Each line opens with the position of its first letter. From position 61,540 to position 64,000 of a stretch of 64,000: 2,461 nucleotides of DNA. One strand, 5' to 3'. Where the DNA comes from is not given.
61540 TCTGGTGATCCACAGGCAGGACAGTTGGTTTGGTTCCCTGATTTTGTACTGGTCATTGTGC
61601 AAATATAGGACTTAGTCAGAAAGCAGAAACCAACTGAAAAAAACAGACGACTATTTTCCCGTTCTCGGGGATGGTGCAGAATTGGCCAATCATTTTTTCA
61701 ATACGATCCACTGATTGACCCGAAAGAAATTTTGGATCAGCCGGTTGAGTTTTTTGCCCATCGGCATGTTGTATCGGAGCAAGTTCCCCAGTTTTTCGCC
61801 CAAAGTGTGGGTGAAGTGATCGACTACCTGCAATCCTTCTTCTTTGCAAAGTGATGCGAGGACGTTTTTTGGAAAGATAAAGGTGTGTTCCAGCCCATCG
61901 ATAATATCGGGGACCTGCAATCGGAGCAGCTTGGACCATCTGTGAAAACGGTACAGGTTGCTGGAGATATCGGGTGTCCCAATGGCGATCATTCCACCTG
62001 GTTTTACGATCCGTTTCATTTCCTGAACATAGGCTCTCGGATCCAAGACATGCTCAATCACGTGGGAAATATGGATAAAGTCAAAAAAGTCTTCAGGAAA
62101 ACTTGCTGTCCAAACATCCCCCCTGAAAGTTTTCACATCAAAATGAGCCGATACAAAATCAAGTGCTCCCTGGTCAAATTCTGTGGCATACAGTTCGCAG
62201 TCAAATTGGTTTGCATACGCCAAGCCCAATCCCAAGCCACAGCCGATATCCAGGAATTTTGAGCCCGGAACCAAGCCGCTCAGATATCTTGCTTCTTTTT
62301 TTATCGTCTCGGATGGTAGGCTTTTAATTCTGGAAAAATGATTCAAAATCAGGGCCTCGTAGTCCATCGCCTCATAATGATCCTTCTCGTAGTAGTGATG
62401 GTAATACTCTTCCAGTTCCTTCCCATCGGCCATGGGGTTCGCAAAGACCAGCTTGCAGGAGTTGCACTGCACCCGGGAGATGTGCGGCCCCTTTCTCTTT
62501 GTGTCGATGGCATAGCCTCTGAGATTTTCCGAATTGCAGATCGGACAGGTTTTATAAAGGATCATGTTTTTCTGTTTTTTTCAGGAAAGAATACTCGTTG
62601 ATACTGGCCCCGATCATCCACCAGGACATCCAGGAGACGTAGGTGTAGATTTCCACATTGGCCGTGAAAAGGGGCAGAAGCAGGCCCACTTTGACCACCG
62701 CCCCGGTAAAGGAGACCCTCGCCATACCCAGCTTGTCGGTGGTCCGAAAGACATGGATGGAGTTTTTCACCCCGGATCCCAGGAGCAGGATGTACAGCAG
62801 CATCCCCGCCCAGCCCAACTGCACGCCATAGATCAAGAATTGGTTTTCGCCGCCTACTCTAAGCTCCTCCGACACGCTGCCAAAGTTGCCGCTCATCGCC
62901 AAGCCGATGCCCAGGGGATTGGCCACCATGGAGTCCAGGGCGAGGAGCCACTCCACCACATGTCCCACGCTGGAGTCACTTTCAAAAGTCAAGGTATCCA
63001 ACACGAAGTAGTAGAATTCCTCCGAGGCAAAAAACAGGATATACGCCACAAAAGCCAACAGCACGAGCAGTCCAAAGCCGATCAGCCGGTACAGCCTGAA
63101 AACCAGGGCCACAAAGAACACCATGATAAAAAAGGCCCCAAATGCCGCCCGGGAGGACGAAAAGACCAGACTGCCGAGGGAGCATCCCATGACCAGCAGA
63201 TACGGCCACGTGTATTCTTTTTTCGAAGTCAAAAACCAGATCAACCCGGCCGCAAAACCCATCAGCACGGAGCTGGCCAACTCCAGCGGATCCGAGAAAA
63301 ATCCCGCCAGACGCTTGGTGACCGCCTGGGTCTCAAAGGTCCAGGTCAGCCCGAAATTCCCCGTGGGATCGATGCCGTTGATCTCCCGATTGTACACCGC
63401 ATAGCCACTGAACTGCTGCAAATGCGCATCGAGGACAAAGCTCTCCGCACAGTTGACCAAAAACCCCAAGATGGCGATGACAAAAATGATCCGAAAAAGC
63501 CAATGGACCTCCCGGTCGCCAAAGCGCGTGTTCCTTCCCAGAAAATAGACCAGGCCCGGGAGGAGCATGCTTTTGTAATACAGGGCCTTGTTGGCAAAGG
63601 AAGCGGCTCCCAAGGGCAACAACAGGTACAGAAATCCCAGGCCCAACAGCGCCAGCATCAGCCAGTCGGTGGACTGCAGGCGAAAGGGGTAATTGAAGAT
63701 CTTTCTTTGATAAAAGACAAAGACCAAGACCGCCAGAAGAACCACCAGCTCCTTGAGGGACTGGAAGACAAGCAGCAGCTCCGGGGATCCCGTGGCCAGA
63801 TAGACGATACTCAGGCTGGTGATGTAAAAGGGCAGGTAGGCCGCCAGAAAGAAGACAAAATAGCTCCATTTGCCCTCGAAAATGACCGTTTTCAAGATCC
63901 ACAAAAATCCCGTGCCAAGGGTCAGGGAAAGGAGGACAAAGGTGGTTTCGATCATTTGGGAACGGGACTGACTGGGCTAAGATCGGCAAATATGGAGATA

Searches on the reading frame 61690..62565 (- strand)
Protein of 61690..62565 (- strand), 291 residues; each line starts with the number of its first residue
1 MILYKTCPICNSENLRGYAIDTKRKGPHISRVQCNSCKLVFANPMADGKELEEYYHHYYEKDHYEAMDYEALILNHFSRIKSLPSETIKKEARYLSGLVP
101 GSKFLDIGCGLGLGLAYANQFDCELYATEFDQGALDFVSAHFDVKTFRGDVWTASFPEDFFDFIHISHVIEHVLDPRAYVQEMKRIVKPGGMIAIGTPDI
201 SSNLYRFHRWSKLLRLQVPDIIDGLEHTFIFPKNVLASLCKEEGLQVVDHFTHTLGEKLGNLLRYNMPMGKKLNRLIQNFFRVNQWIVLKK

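Call 6: search_protein_families(library=pfam, proteins=[window:61690-62565:-], max_evalue=0.01)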
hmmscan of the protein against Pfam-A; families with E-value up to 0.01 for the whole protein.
window:61690-62565:- (291 aa): 9 families
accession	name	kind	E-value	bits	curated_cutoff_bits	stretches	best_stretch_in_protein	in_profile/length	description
PF13489.12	Methyltransf_23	-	5.5e-19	68.9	27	1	94-249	15-163/164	Methyltransferase domain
PF08241.18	Methyltransf_11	-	2.9e-17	63.5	21.2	1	105-195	1-95/95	Methyltransferase domain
PF13649.12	Methyltransf_25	-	1.2e-12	48.8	27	1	105-191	2-97/97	Methyltransferase domain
PF08242.18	Methyltransf_12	-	4.7e-11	43.7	30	1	105-193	1-98/98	Methyltransferase domain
PF13847.12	Methyltransf_31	-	4.7e-08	33.3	27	1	100-211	3-123/145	Methyltransferase domain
PF01209.24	Ubie_methyltran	-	3e-05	23.9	20.1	1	99-195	46-151/233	ubiE/COQ5 methyltransferase family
PF07021.18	MetW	-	4.5e-05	23.6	21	1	99-188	12-103/193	Methionine biosynthesis protein MetW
PF05129.18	Zn_ribbon_Elf1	-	0.0018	18.8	29.8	1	6-60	24-75/79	Transcription elongation factor Elf1 like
PF02353.26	CMAS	-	0.005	16.6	27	0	97-198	59-167/273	Mycolic acid cyclopropane synthetase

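Call 34: find_encoding_contigs(protein=window:61690-62565:-, flank=3000, max_places=10)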
Protein window:61690-62565:- (291 aa): 1 contig read that carries it; 1 place shown.
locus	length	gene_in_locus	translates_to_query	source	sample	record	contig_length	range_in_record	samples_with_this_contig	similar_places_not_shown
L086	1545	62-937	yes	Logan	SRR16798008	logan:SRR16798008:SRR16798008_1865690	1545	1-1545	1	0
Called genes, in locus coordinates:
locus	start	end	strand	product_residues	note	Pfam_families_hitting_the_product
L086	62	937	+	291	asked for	PF13489:Methyltransf_23, PF13847:Methyltransf_31, PF08241:Methyltransf_11, PF08242:Methyltransf_12, PF13649:Methyltransf_25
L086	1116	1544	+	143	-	?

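Call 55: search_protein_families(library=ncbifam, proteins=[window:61690-62565:-], max_evalue=0.001)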
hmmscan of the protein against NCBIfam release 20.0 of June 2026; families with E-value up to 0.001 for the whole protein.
window:61690-62565:- (291 aa): 17 families
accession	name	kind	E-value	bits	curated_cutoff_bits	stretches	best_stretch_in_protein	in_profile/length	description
NF001241.0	PRK00216.1-2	equivalog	1.3e-10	41.3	327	1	89-196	40-148/231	demethylmenaquinone methyltransferase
NF045667.1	MTase_DVU1556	equivalog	1.9e-08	34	155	1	92-195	14-119/213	DVU_1556 family methyltransferase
TIGR02072.1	BioC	equivalog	3.3e-08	33.6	184.95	1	102-209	36-145/244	malonyl-ACP O-methyltransferase BioC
NF001243.0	PRK00216.1-4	equivalog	2.6e-07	30.2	235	1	95-194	42-150/237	demethylmenaquinone methyltransferase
TIGR01983.1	UbiG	equivalog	2.7e-07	30.1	102.95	1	89-205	38-163/228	bifunctional 2-polyprenyl-6-hydroxyphenol methylase/3-demethylubiquinol 3-O-methyltransferase UbiG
TIGR02752.1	MenG_heptapren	equivalog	2e-06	27.5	419.85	1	100-194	45-148/231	demethylmenaquinone methyltransferase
NF001244.0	PRK00216.1-5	equivalog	4.9e-06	26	216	1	92-195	40-153/236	bifunctional demethylmenaquinone methyltransferase/2-methoxy-6-polyprenyl-1,4-benzoquinol methylase UbiE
NF041255.1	mycofact_MftM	equivalog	5.5e-06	25.9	200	1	97-199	136-245/289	mycofactocin oligosaccharide methyltransferase MftM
NF047649.1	MTase_UXPK_star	exception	2.2e-05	23.6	460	1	95-194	72-180/283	methyltransferase/UXPK-star double selenoprotein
NF001240.0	PRK00216.1-1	equivalog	3.3e-05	23.1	378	1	144-194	117-167/251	bifunctional demethylmenaquinone methyltransferase/2-methoxy-6-polyprenyl-1,4-benzoquinol methylase UbiE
TIGR01934.1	MenG_MenH_UbiE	subfamily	3.6e-05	23.2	158.35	1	92-195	31-141/223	ubiquinone/menaquinone biosynthesis methyltransferase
TIGR02081.1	metW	equivalog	5.2e-05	22.9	189.5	1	98-214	11-123/194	methionine biosynthesis protein MetW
NF007610.0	PRK10258.1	equivalog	6.8e-05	22.3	342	1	103-197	45-140/251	malonyl-ACP O-methyltransferase BioC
TIGR04345.1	ovoA_Cterm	equivalog_domain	0.00013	21.5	170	0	161-198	135-172/242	putative 4-mercaptohistidine N1-methyltransferase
NF045882.1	PLipidMtase_Leg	equivalog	0.00021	21.1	390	0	138-194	88-142/207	phospholipid N-methyltransferase PmtA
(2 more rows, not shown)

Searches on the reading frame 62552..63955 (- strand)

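Call 6: search_protein_families(library=pfam, proteins=[window:62552-63955:-], max_evalue=0.01)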
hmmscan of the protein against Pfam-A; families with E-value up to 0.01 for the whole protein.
window:62552-63955:- (467 aa): 1 family
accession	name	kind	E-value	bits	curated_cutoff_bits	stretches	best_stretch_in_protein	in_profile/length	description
PF04932.20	Wzy_C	-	3.5e-07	30.6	31.7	1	255-389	2-149/149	O-Antigen ligase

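Call 55: search_protein_families(library=ncbifam, proteins=[window:62552-63955:-], max_evalue=0.001)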
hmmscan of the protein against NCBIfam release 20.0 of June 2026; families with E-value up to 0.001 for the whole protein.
window:62552-63955:- (467 aa): 0 families
